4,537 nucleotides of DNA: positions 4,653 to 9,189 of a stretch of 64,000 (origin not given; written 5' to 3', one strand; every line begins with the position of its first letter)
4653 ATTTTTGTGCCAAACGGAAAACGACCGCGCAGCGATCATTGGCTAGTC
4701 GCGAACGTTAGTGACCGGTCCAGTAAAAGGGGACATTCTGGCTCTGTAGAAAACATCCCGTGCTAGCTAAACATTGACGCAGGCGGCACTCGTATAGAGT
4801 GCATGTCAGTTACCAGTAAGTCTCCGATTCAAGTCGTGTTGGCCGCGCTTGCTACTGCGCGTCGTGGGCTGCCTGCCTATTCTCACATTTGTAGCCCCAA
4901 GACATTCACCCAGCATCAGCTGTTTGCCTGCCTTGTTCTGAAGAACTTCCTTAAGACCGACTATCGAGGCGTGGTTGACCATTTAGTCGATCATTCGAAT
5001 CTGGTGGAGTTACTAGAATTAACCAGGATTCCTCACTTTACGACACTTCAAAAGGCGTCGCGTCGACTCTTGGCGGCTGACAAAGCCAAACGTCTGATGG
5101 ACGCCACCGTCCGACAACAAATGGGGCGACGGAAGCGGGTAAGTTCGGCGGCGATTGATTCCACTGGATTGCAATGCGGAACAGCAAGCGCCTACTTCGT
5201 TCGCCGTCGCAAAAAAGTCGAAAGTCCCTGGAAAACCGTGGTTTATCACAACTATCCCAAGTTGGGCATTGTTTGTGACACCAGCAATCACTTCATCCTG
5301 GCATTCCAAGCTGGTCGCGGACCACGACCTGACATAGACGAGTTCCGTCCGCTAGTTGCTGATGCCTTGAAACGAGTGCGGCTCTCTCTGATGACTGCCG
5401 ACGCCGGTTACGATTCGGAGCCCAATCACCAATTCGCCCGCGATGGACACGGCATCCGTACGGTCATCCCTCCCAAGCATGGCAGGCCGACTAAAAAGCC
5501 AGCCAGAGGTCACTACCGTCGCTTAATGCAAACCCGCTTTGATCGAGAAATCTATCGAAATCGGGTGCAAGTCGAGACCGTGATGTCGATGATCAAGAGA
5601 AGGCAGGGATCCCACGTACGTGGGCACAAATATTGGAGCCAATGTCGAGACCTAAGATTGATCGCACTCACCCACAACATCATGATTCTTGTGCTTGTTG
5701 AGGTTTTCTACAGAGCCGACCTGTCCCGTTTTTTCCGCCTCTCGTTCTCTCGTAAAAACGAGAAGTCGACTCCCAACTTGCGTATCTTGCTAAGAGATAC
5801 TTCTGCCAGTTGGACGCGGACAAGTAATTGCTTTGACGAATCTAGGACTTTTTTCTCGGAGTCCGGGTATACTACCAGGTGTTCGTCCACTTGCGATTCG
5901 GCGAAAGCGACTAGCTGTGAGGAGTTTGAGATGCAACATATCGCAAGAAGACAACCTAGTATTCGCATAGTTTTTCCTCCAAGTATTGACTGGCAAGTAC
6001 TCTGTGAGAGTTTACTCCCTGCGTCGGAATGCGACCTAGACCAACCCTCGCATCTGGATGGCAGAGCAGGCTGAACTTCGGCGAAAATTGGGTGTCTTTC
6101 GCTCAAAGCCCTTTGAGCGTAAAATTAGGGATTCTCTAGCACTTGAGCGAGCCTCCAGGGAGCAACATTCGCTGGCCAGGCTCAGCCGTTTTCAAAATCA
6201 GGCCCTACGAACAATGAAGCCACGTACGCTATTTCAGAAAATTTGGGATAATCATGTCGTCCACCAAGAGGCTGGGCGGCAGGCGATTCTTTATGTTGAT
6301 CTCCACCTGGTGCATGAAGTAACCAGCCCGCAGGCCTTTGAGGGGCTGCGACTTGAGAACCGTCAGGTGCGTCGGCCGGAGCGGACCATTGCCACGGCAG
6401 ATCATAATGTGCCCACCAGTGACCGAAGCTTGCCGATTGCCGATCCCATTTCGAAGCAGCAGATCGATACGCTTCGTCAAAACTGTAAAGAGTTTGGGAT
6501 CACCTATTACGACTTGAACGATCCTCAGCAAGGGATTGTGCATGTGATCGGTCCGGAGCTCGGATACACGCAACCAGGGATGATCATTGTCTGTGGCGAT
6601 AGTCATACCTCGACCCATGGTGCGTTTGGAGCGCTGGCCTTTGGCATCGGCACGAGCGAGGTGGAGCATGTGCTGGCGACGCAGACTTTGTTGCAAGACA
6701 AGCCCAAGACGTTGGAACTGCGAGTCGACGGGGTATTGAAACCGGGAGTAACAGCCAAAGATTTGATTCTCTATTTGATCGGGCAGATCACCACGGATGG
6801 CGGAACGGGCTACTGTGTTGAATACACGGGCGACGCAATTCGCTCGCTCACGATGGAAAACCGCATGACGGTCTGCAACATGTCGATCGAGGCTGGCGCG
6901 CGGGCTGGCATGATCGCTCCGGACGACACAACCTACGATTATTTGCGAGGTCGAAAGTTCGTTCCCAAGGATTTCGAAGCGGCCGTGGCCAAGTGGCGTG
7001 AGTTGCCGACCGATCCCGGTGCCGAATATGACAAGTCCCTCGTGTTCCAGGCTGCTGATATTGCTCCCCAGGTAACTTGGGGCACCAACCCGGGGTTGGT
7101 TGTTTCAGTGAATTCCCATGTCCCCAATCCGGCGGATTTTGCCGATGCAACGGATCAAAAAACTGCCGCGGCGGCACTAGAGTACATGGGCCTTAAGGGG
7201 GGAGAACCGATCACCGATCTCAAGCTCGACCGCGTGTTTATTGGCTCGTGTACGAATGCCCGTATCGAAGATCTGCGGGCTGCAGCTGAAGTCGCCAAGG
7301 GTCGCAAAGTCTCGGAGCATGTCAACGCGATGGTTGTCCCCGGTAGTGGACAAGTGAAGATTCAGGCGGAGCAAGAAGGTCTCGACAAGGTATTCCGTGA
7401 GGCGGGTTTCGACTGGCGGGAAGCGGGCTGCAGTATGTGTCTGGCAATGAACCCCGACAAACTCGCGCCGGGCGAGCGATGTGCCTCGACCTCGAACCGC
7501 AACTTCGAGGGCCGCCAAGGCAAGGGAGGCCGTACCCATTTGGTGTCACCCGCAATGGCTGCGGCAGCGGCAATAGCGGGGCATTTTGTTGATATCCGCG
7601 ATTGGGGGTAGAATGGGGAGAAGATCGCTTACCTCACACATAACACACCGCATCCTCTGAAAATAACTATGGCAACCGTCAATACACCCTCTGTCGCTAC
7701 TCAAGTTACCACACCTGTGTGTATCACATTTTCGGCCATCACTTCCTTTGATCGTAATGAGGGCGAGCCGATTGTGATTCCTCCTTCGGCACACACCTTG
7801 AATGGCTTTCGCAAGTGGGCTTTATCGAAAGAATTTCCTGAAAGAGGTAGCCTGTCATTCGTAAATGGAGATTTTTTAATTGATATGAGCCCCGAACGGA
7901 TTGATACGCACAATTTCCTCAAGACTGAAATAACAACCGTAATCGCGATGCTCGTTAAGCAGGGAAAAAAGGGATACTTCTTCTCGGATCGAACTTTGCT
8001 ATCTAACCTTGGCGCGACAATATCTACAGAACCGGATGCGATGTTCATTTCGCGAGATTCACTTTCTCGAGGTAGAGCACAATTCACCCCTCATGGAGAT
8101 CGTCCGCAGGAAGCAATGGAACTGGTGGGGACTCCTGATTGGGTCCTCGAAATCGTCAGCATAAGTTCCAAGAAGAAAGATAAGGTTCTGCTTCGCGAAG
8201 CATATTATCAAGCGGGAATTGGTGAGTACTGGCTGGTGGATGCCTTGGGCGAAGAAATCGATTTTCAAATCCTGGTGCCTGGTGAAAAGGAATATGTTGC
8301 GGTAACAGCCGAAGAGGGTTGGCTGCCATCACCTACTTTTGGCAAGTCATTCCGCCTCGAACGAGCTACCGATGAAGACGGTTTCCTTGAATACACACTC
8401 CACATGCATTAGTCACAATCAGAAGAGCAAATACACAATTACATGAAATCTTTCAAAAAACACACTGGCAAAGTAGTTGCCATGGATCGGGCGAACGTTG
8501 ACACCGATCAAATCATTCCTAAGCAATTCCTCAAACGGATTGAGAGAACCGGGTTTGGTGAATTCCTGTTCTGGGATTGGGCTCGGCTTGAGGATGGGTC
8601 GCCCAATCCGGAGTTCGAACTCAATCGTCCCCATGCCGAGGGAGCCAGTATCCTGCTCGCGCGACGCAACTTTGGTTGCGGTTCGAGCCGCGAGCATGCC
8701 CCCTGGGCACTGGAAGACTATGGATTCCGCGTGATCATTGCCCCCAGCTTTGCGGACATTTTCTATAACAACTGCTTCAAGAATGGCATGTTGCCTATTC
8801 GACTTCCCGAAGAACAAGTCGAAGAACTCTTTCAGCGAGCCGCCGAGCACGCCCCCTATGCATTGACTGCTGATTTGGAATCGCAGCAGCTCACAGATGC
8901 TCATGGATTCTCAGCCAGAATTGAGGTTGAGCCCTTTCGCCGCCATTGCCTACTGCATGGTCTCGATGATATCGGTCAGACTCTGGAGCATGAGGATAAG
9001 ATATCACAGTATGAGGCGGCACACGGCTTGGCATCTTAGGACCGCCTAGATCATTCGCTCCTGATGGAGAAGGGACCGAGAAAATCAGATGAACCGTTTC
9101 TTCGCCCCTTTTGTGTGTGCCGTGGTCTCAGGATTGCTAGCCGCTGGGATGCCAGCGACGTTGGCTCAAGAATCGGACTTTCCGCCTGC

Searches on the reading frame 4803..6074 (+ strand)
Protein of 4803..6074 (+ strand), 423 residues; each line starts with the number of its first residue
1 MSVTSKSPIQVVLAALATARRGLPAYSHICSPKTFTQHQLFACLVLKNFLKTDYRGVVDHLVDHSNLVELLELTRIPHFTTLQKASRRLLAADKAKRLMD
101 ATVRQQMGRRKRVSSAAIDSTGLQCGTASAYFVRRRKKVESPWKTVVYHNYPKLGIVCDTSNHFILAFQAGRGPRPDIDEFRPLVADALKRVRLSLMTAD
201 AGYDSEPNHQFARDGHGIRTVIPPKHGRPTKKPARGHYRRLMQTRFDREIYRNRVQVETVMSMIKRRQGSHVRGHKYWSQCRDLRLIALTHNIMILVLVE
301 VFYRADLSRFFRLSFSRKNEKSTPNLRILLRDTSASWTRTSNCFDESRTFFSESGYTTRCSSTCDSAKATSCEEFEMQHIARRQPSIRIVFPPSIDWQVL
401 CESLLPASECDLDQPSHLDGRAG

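Call 19: search_protein_families(library=pfam, proteins=[window:4803-6074:+], max_evalue=0.001)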
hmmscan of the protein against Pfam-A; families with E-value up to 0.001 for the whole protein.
window:4803-6074:+ (423 aa): 1 family
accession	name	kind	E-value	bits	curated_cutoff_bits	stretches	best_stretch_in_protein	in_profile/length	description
PF01609.27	DDE_Tnp_1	-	8.8e-19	68.5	23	1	117-293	8-200/200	Transposase DDE domain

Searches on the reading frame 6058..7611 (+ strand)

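Call 19: search_protein_families(library=pfam, proteins=[window:6058-7611:+], max_evalue=0.001)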
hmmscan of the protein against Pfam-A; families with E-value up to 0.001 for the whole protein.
window:6058-7611:+ (517 aa): 1 family
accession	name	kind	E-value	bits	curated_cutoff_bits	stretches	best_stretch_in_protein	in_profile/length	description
PF00330.25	Aconitase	-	3e-184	613.8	28.7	1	60-508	1-463/463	Aconitase family (aconitate hydratase)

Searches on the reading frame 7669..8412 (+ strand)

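Call 19: search_protein_families(library=pfam, proteins=[window:7669-8412:+], max_evalue=0.001)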
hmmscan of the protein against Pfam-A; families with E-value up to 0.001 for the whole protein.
window:7669-8412:+ (247 aa): 1 family
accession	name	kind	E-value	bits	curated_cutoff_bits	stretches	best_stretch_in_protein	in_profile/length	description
PF05685.18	Uma2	-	2.5e-19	69.9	27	1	56-227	9-166/172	Putative restriction endonuclease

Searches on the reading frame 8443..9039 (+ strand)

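Call 19: search_protein_families(library=pfam, proteins=[window:8443-9039:+], max_evalue=0.001)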
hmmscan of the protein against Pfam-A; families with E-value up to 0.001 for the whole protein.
window:8443-9039:+ (198 aa): 1 family
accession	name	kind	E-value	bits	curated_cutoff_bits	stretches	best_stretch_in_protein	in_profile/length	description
PF00694.25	Aconitase_C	-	2.8e-37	128.4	22.8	1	1-123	1-130/131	Aconitase C-terminal domain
